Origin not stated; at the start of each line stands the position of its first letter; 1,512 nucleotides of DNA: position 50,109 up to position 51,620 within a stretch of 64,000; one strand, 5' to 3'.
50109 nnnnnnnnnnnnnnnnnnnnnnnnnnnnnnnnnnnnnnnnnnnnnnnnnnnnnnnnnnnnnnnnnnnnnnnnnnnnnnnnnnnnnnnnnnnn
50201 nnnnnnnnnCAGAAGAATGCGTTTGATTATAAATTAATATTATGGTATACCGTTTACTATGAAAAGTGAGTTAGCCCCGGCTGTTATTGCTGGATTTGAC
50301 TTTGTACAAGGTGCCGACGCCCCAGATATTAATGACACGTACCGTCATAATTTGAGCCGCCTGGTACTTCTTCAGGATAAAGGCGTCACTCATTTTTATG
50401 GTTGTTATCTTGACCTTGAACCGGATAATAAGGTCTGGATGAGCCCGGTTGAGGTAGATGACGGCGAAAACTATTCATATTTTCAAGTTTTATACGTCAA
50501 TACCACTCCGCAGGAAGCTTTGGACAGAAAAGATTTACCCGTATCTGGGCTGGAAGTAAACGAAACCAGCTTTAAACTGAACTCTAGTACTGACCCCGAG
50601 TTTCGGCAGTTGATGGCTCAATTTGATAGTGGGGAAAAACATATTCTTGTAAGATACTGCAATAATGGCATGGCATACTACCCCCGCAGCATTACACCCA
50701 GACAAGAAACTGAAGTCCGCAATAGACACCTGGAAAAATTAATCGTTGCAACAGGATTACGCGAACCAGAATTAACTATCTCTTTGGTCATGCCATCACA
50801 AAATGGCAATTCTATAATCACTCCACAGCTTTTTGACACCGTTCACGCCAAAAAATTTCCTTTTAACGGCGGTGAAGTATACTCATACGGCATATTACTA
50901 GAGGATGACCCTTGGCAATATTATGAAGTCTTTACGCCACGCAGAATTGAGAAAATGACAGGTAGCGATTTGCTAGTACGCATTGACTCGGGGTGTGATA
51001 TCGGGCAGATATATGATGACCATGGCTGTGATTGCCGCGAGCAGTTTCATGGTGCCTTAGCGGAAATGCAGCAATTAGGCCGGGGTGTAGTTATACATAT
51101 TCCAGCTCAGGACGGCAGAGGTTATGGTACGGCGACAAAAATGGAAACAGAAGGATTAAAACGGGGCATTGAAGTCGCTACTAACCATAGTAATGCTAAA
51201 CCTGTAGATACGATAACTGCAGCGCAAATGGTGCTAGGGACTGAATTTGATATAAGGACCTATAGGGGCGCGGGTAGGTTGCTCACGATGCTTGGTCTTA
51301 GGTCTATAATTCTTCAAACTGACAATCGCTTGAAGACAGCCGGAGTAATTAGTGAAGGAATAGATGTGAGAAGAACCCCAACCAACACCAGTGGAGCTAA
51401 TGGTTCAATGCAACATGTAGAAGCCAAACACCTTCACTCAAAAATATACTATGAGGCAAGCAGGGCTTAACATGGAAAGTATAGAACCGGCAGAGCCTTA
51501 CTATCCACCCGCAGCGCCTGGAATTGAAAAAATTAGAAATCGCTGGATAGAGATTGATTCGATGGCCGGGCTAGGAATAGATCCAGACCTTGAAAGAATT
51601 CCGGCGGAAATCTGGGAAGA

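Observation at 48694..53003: Tight operon of four divergent nucleotide-metabolism folds (short ThyA-like, GCHII-like fusion, OMPDC-like, Gmk-like) beside a divergent NTPase-SWIM gene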

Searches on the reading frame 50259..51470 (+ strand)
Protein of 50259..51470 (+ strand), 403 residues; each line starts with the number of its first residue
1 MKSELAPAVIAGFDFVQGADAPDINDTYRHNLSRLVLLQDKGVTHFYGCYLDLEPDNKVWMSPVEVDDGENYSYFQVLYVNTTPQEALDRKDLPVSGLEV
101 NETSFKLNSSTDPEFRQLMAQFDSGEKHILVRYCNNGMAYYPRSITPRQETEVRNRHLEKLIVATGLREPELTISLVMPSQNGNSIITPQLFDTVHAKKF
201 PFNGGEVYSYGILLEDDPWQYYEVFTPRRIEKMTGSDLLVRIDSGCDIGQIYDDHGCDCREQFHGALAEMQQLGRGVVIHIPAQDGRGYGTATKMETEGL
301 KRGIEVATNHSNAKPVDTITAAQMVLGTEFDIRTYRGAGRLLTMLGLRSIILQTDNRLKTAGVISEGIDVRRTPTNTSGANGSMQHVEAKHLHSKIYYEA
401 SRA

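Call 3: search_protein_families(library=pfam, proteins=[window:50259-51470:+], max_evalue=0.1)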
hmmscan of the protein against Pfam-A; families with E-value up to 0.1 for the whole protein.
window:50259-51470:+ (403 aa): 1 family
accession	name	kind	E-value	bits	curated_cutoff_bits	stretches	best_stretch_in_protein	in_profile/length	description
PF00925.25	GTP_cyclohydro2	-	4.1e-18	65.9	23.3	1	237-371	39-161/165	GTP cyclohydrolase II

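Call 4: search_protein_families(library=ncbifam, proteins=[window:50259-51470:+], max_evalue=0.1)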
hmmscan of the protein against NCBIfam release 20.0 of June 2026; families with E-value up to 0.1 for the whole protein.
window:50259-51470:+ (403 aa): 6 families
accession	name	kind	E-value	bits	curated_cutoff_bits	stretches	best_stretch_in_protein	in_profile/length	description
NF006803.0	PRK09311.1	equivalog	1.2e-19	70.4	569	1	233-373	250-379/417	bifunctional 3,4-dihydroxy-2-butanone-4-phosphate synthase/GTP cyclohydrolase II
NF001591.0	PRK00393.1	subfamily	1.7e-16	60.2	148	1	235-394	44-190/199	GTP cyclohydrolase II RibA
NF006456.0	PRK08815.1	equivalog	1.9e-16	60.3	464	1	238-373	217-339/376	GTP cyclohydrolase II RibA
NF006806.0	PRK09319.1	equivalog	3.1e-16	59.1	764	1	231-374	254-385/561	bifunctional 3,4-dihydroxy-2-butanone-4-phosphate synthase/GTP cyclohydrolase II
TIGR00505.1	ribA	equivalog_domain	5.1e-16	58.7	205.85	1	234-390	39-183/191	GTP cyclohydrolase II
NF006805.0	PRK09318.1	equivalog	1e-14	54.3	486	1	235-395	230-372/387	bifunctional 3,4-dihydroxy-2-butanone-4-phosphate synthase/GTP cyclohydrolase II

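Call 5: find_homologous_proteins(query=window:50259-51467:+)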
Query window:50259-51467:+ (403 aa): 106 proteins with E <= 0.001 among 2934 candidates.
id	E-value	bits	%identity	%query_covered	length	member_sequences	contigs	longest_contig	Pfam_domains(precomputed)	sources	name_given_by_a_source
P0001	6.7e-274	926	100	100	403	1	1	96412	PF00925.26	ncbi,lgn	ncbi:MAG: hypothetical protein V4702_03195 [Patescibacteria group bacterium]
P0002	1.1e-176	606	66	99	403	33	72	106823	PF00925.26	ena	-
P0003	5.1e-174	597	65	99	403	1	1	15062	PF00925.26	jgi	jgi:GTP cyclohydrolase II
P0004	5.3e-172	590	65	99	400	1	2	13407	PF00925.26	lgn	-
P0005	6.9e-171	587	66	94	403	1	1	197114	PF00925.26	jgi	jgi:GTP cyclohydrolase II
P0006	5.8e-170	584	64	97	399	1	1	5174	PF00925.26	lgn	-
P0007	1.2e-166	573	66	97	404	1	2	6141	PF00925.26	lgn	-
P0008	3.7e-166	571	62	99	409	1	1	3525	PF00925.26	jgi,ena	-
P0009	5.4e-164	564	60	99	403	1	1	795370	PF00925.26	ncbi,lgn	ncbi:MAG: hypothetical protein ABIP50_02350 [Candidatus Saccharimonadales bacterium]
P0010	6.1e-162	557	64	96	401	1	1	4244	PF00925.26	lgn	-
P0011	8.8e-162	557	64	94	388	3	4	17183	PF00925.26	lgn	-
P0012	1.3e-161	556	61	99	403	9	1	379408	PF00925.26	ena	-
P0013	1.8e-161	556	61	99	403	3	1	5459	PF00925.26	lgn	-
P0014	4.5e-160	551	59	99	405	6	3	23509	PF00925.26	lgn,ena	-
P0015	8.2e-159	547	60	99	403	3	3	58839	PF00925.26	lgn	-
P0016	2.6e-157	542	58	99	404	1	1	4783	PF00925.26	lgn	-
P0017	3.6e-157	542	60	99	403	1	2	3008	PF00925.26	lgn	-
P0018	7.7e-156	537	59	99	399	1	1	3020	PF00925.26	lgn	-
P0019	6.2e-155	534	60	99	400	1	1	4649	PF00925.26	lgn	-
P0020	1.2e-154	533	57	99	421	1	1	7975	PF00925.26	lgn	-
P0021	2.5e-153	529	57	98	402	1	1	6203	PF00925.26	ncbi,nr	ncbi:MAG: ribA [Candidatus Saccharibacteria bacterium]|nr:ribA [Candidatus Saccharibacteria bacteriu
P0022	5.3e-153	528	60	94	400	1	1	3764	PF00925.26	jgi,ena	-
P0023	6.0e-153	528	59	97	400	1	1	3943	PF00925.26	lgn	-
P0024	2.0e-152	526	59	99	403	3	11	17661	PF00925.26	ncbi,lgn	-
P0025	1.7e-151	523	61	94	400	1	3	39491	PF00925.26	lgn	-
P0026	3.3e-148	512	57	97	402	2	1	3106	PF00925.26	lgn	-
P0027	1.3e-143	497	58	94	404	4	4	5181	PF00925.26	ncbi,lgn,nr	ncbi:hypothetical protein KDA11_03565 [Candidatus Saccharibacteria bacterium]|nr:hypothetical protei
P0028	2.0e-136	473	52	98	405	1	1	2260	PF00925.26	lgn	-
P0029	6.7e-134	465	53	96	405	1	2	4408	PF00925.26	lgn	-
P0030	1.8e-133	464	52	96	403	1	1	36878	PF00925.26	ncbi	-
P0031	5.4e-133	462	51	98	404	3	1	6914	PF00925.26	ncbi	-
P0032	1.4e-128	448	54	97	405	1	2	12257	PF00925.26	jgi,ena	-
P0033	4.6e-128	446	52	93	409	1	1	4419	PF00925.26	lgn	-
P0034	1.1e-127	445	53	94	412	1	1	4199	PF00925.26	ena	-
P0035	1.4e-127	444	51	94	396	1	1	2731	PF00925.26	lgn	-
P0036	2.1e-126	440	52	94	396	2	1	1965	PF00925.26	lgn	-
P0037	4.9e-124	433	50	93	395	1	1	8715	PF00925.26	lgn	-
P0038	1.3e-115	405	47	95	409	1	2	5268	PF00925.26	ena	-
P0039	7.8e-114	399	48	95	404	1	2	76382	PF00925.26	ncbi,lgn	-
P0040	2.5e-113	397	48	99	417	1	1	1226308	PF00925.26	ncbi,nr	ncbi:hypothetical protein IPL68_05900 [Candidatus Saccharibacteria bacterium]|nr:MAG: hypothetical p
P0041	5.4e-111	390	49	91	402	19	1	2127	PF00925.26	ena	-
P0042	4.5e-110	387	46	99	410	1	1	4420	PF00925.26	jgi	-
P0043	3.1e-104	367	47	91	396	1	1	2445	PF00925.26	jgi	-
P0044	2.5e-103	364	67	60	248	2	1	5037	PF00925.26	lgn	-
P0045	2.7e-97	344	46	92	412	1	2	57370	PF00925.26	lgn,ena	-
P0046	1.4e-95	339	46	94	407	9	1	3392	PF00925.26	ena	-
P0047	2.9e-93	331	43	97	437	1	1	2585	PF00925.26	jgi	jgi:GTP cyclohydrolase II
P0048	1.3e-85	306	41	97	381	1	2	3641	PF00925.26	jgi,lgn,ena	-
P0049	4.6e-81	291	39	95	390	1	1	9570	PF00925.26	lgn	-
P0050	3.6e-80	288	39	94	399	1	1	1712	PF00925.26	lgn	-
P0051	1.4e-78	283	40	92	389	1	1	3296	PF00925.26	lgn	-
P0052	1.9e-75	273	37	95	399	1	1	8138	PF00925.26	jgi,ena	-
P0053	1.0e-72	264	38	94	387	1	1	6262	PF00925.26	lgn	-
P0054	1.5e-71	260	38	96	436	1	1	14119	PF00925.26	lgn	-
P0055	9.4e-71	257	37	92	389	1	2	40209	PF00925.26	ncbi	-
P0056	1.1e-70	257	39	92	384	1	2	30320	PF00925.26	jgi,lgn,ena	-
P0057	4.7e-69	252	38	93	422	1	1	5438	PF00925.26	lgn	-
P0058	2.2e-68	249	38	91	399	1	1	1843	PF00925.26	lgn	-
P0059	8.5e-67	244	35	93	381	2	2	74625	PF00925.26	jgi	jgi:GTP cyclohydrolase II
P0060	4.5e-65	238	37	94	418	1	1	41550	PF00925.26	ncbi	-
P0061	1.0e-64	237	34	93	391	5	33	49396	PF00925.26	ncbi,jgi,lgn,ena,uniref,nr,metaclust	ncbi:hypothetical protein A2781_03545 [Candidatus Gottesmanbacteria bacterium RIFCSPHIGHO2_01_FULL_4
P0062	2.8e-64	236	37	92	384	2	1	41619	PF00925.26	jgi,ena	-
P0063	5.9e-64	235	36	93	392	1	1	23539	PF00925.26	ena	-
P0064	5.9e-63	231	35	95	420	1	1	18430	PF00925.26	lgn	-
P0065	6.7e-63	231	39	93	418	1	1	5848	PF00925.26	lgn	-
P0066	8.6e-63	231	36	94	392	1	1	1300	PF00925.26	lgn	-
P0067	5.6e-62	228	37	92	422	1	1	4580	PF00925.26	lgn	-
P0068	2.3e-61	226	35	93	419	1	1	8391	PF00925.26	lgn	-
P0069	5.3e-61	225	35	94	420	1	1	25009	PF00925.26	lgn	-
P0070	2.5e-60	223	33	97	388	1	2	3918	PF00925.26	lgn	-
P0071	2.4e-59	220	34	92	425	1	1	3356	PF00925.26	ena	-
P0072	4.1e-57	212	36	92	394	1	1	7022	PF00925.26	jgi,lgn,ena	-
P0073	1.1e-56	211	36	92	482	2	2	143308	PF00925.26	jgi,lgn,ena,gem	-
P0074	1.5e-56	210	35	92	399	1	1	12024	PF00925.26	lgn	-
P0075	1.5e-56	210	36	92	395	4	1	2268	PF00925.26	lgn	-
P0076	6.0e-56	208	35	90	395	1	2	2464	PF00925.26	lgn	-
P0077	1.6e-55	207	37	93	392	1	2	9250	PF00925.26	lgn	-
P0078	1.6e-54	204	36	88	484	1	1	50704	PF00925.26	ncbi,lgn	-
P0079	6.8e-53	198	33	92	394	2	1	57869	PF00925.26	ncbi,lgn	-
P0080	1.1e-51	194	34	92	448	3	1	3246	PF00925.26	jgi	jgi:GTP cyclohydrolase II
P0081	3.1e-51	193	36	84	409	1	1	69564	PF00925.26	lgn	-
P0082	1.5e-49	187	34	89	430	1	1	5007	PF00925.26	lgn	-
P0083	4.4e-49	186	35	82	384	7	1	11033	PF00925.26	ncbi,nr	ncbi:hypothetical protein KA057_02345 [Candidatus Gracilibacteria bacterium]|nr:hypothetical protein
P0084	5.8e-48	182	34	94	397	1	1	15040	PF00925.26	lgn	-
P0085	2.3e-47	180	33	94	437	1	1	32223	PF00925.26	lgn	-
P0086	2.6e-44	170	33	95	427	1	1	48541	PF00925.26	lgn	-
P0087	3.6e-44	170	33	89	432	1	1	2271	PF00925.26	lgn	-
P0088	3.9e-43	166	32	89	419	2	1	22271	PF00925.26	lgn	-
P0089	4.0e-42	163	33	95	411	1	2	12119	PF00925.26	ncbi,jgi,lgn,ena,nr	ncbi:MAG: hypothetical protein FJZ63_00375 [Chlamydiae bacterium]|nr:hypothetical protein [Chlamydio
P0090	5.0e-41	159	31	92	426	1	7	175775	PF00925.26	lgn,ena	-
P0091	5.6e-41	159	32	70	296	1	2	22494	PF00925.26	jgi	jgi:GTP cyclohydrolase II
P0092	2.5e-39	154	32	90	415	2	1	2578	PF00925.26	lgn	-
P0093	3.5e-36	143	27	97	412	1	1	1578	PF00925.26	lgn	-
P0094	2.1e-35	141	28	99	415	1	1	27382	PF00925.26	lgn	-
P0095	9.7e-34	135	42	42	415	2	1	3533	PF00925.26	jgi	jgi:GTP cyclohydrolase II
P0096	3.0e-32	130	27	94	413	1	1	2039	PF00925.26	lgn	-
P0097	3.0e-29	120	39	39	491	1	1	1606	PF00925.26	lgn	-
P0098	4.5e-28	117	43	39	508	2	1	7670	PF00925.26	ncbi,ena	-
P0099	5.9e-27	113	38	46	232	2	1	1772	PF00925.26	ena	-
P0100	4.1e-22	97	41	44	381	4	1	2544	PF00925.26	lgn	-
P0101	4.6e-21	94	44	38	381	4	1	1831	PF00925.26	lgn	-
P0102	2.8e-20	91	36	43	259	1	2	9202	PF00925.26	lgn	-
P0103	4.5e-16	77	33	43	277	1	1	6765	PF00925.26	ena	-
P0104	1.8e-14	72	30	47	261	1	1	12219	PF00925.26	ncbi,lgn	-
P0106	1.1e-7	49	27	61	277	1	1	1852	PF00925.26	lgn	-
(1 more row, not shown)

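Call 7: find_encoding_contigs(protein=P0040, flank=8000, max_places=2)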
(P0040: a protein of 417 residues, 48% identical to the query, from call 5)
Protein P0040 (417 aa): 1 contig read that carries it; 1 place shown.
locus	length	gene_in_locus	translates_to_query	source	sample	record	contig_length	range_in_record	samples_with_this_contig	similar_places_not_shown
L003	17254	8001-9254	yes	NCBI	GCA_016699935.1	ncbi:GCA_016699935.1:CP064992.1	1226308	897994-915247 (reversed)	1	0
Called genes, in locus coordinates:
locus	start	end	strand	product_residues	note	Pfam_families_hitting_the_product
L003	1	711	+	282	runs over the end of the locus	PF05569:Peptidase_M56 (weak), PF01435:Peptidase_M48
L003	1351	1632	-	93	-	PF01180:DHO_dh (weak)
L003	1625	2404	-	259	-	PF01180:DHO_dh (weak)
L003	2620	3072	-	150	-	PF00156:Pribosyltran (weak)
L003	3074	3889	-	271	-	PF00215:OMPdecase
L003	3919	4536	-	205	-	-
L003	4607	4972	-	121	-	-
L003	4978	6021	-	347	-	PF13384:HTH_23 (weak), PF00665:rve, PF13683:rve_3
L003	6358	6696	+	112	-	PF00892:EamA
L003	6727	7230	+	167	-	PF00892:EamA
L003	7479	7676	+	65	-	-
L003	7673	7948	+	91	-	PF00303:Thymidylat_synt (weak)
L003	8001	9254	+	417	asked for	PF00925:GTP_cyclohydro2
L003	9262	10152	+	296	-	PF00215:OMPdecase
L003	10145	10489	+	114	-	PF13191:AAA_16 (weak)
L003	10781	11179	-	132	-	-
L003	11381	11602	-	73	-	-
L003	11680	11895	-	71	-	-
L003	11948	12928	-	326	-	PF00206:Lyase_1, PF08328:ASL_C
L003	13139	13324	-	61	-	-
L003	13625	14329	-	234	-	PF01259:SAICAR_synt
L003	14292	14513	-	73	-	PF01259:SAICAR_synt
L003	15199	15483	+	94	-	PF22660:RS_preATP-grasp-like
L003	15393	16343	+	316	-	PF02222:ATP-grasp, PF07478:Dala_Dala_lig_C (weak), PF17769:PurK_C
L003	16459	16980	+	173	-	PF00731:AIRC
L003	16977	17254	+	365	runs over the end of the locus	PF00586:AIRS, PF02769:AIRS_C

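Call 8: find_encoding_contigs(protein=P0061, flank=8000, max_places=3)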
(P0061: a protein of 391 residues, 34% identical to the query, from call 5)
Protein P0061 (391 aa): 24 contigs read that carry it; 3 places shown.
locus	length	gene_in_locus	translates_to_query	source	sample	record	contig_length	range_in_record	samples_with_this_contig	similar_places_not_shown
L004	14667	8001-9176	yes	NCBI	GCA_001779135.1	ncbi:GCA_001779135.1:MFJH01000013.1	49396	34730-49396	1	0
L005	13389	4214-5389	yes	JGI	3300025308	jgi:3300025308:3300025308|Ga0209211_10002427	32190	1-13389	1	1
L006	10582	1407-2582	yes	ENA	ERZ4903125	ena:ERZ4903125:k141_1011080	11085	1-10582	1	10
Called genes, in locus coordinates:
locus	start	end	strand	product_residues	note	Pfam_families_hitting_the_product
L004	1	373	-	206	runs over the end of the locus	PF01458:SUFBD_core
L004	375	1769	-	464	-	PF19295:SufBD_N, PF01458:SUFBD_core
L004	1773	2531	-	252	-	PF02463:SMC_N (weak), PF00005:ABC_tran, PF13304:AAA_21 (faint)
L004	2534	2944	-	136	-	PF02082:Rrf2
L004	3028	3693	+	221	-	PF09335:VTT_dom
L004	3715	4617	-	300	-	PF00892:EamA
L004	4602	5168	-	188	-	PF00293:NUDIX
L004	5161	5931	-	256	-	PF00702:Hydrolase (weak), PF05116:S6PP (faint), PF08282:Hydrolase_3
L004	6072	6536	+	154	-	PF07731:Cu-oxidase_2 (faint), PF13473:Cupredoxin_1, PF00127:Copper-bind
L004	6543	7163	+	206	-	PF01794:Ferric_reduct (weak)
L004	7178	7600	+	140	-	PF00892:EamA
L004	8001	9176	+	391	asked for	PF00925:GTP_cyclohydro2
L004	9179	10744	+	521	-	PF00215:OMPdecase, PF00625:Guanylate_kin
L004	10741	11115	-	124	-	-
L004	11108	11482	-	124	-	-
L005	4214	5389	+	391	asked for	PF00925:GTP_cyclohydro2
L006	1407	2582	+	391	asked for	PF00925:GTP_cyclohydro2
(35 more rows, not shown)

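Call 9: find_encoding_contigs(protein=P0089, flank=8000, max_places=2)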
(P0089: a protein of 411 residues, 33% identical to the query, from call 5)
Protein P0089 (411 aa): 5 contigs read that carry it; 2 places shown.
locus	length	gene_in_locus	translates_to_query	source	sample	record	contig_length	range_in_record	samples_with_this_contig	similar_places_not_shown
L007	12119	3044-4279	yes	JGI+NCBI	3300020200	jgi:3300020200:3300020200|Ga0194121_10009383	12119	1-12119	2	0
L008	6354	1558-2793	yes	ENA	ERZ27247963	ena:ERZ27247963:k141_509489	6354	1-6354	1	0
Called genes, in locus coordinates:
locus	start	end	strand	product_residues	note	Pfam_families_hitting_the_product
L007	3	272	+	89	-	PF13358:DDE_3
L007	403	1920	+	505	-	PF03266:NTPase_1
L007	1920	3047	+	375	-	PF00406:ADK, PF13207:AAA_17, PF05191:ADK_lid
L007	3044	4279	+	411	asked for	PF00925:GTP_cyclohydro2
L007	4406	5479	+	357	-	PF01264:Chorismate_synt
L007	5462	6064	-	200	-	PF06055:ExoD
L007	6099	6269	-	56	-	-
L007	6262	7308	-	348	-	PF02661:Fic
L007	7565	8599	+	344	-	PF02661:Fic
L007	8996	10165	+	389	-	PF00083:Sugar_tr, PF07690:MFS_1, PF12832:MFS_1_like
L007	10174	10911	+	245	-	-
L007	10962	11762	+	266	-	-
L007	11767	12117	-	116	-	?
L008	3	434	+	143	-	?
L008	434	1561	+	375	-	PF00406:ADK, PF13207:AAA_17, PF05191:ADK_lid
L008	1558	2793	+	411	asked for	PF00925:GTP_cyclohydro2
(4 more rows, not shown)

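Call 13: find_related_loci(query=A1, collection=genome_contigs, flank=10000)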
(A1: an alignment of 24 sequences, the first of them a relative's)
Query A1 (403 aa) in genome_contigs; peptide patterns used: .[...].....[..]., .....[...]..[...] (x = any residue, [..] = any of these).
100 stretches matched a pattern; 24 encode a relative of the query (tblastn E <= 1e-3); 24 distinct loci.
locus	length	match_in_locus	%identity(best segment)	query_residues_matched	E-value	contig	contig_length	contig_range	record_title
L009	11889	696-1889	66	1-398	0e+0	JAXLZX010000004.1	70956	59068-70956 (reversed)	MAG: Candidatus Saccharimonadales bacterium isolate STL-PAT13 C1.59.fa-4, whole genome shotgun sequence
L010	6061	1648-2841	65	1-398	0e+0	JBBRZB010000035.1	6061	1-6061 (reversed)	MAG: Candidatus Saccharimonadales bacterium isolate metawrap_la5_19 metawrap_la5_19_K_1525851_L_6061_cov_21.0000, whole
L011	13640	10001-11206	65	1-402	0e+0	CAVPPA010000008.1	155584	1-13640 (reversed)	MAG: uncultured Candidatus Saccharibacteria bacterium isolate MFD00008.bin.2.54 genome assembly, contig: contig_99097, w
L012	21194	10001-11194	60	1-398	4e-169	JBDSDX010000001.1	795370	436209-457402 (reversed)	MAG: Candidatus Saccharimonadales bacterium isolate cluster1_bin.191 k127_10848304, whole genome shotgun sequence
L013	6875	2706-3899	61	1-398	1e-168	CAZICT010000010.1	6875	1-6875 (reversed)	MAG TPA_asm: uncultured Candidatus Saccharibacteria bacterium isolate SRP144015_co1_49 genome assembly, contig: NODE_470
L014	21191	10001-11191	59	1-398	5e-158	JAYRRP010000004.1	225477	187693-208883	MAG: Candidatus Saccharimonadales bacterium isolate XM1_ASGE3bin.32 k141_690383, whole genome shotgun sequence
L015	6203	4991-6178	57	7-399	1e-158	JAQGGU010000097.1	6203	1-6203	MAG: Candidatus Saccharibacteria bacterium isolate RYN_415 scaffold_3573386, whole genome shotgun sequence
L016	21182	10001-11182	57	8-398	4e-152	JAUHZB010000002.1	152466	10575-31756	MAG: bacterium isolate 3_bin.93 NODE_198_length_152466_cov_1.528538, whole genome shotgun sequence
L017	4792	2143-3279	59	21-398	1e-154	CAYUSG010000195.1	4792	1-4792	MAG TPA_asm: uncultured Paenibacillaceae bacterium isolate SRP144015_co1_20 genome assembly, contig: NODE_7253_length_47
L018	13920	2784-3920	58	21-398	6e-149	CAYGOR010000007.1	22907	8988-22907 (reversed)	MAG TPA_asm: uncultured Candidatus Saccharibacteria bacterium isolate ERP116193_co1_190 genome assembly, contig: NODE_60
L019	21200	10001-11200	48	5-401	3e-120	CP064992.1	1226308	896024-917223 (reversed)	MAG: Candidatus Saccharibacteria bacterium isolate Hirt_18-Q3-R61-65_BATAC.98_uni chromosome, complete genome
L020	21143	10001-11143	48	20-400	2e-119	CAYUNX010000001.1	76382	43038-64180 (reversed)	MAG TPA_asm: uncultured Candidatus Saccharibacteria bacterium isolate SRP342105_co1_281 genome assembly, contig: NODE_40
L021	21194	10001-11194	59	1-398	7e-168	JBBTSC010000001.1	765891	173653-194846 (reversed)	MAG: Patescibacteria group bacterium isolate H51-bin031_1 H51_bin031_1_000000000001, whole genome shotgun sequence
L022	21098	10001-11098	37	28-397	4e-69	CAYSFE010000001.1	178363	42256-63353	MAG TPA_asm: uncultured Candidatus Saccharibacteria bacterium isolate SRP342105_co1_262 genome assembly, contig: NODE_85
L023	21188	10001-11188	35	14-398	8e-64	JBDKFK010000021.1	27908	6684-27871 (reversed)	MAG: Candidatus Parcubacteria bacterium isolate farmington_2019_sw_WHONDRS-S19S_0053_A_bin.38 scaffold_0000431, whole ge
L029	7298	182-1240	29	59-399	6e-37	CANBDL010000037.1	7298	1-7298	MAG TPA_asm: uncultured Alphaproteobacteria bacterium isolate SRR15429268_bin.6_metawrap_v1.3_MAG genome assembly, conti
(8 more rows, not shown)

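Call 19: predict_structure(alignment_id=A1)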
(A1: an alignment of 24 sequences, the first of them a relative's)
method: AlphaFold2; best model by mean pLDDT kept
length: 403 residues; sequences in the alignment: 24
mean_pLDDT: 88.2   pTM: 0.89
mean pLDDT of the five models: 88.2, 87.8, 87.0, 86.9, 86.4
residues with pLDDT >= 90: 271; 70-90: 99; 50-70: 18; < 50: 15
segments of 3 or more residues with pLDDT < 50: 1-6, 184-189
pLDDT, mean of each block of 10 residues (from residue 1): 44 58 89 94 95 87 95 96 93 94 90 91 93 95 88 95 94 85 50 85 92 92 94 87 90 90 93 94 93 95 90 92 94 95 94 95 97 86 82 86 48
secondary structure, 60 per line:
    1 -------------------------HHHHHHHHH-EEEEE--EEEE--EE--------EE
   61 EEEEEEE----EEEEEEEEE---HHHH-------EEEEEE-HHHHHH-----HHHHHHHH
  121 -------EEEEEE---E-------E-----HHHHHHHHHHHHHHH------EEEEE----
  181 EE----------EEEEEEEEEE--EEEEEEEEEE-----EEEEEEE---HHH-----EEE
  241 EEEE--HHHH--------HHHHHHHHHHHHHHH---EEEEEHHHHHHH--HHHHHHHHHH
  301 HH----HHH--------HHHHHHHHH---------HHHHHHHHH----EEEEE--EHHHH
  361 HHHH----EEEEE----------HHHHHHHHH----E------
elements in order: H26-34 E36-40 E43-46 E59-67 E72-80 H84-87 E95-100 H102-107 H113-120 E128-133 H151-165 E172-176 E193-202 E205-214 E220-226 E238-244 H247-250 H259-273 E277-281 H282-288 H291-302 H318-326 H336-344 E349-353 H357-364 E369-373 H384-392
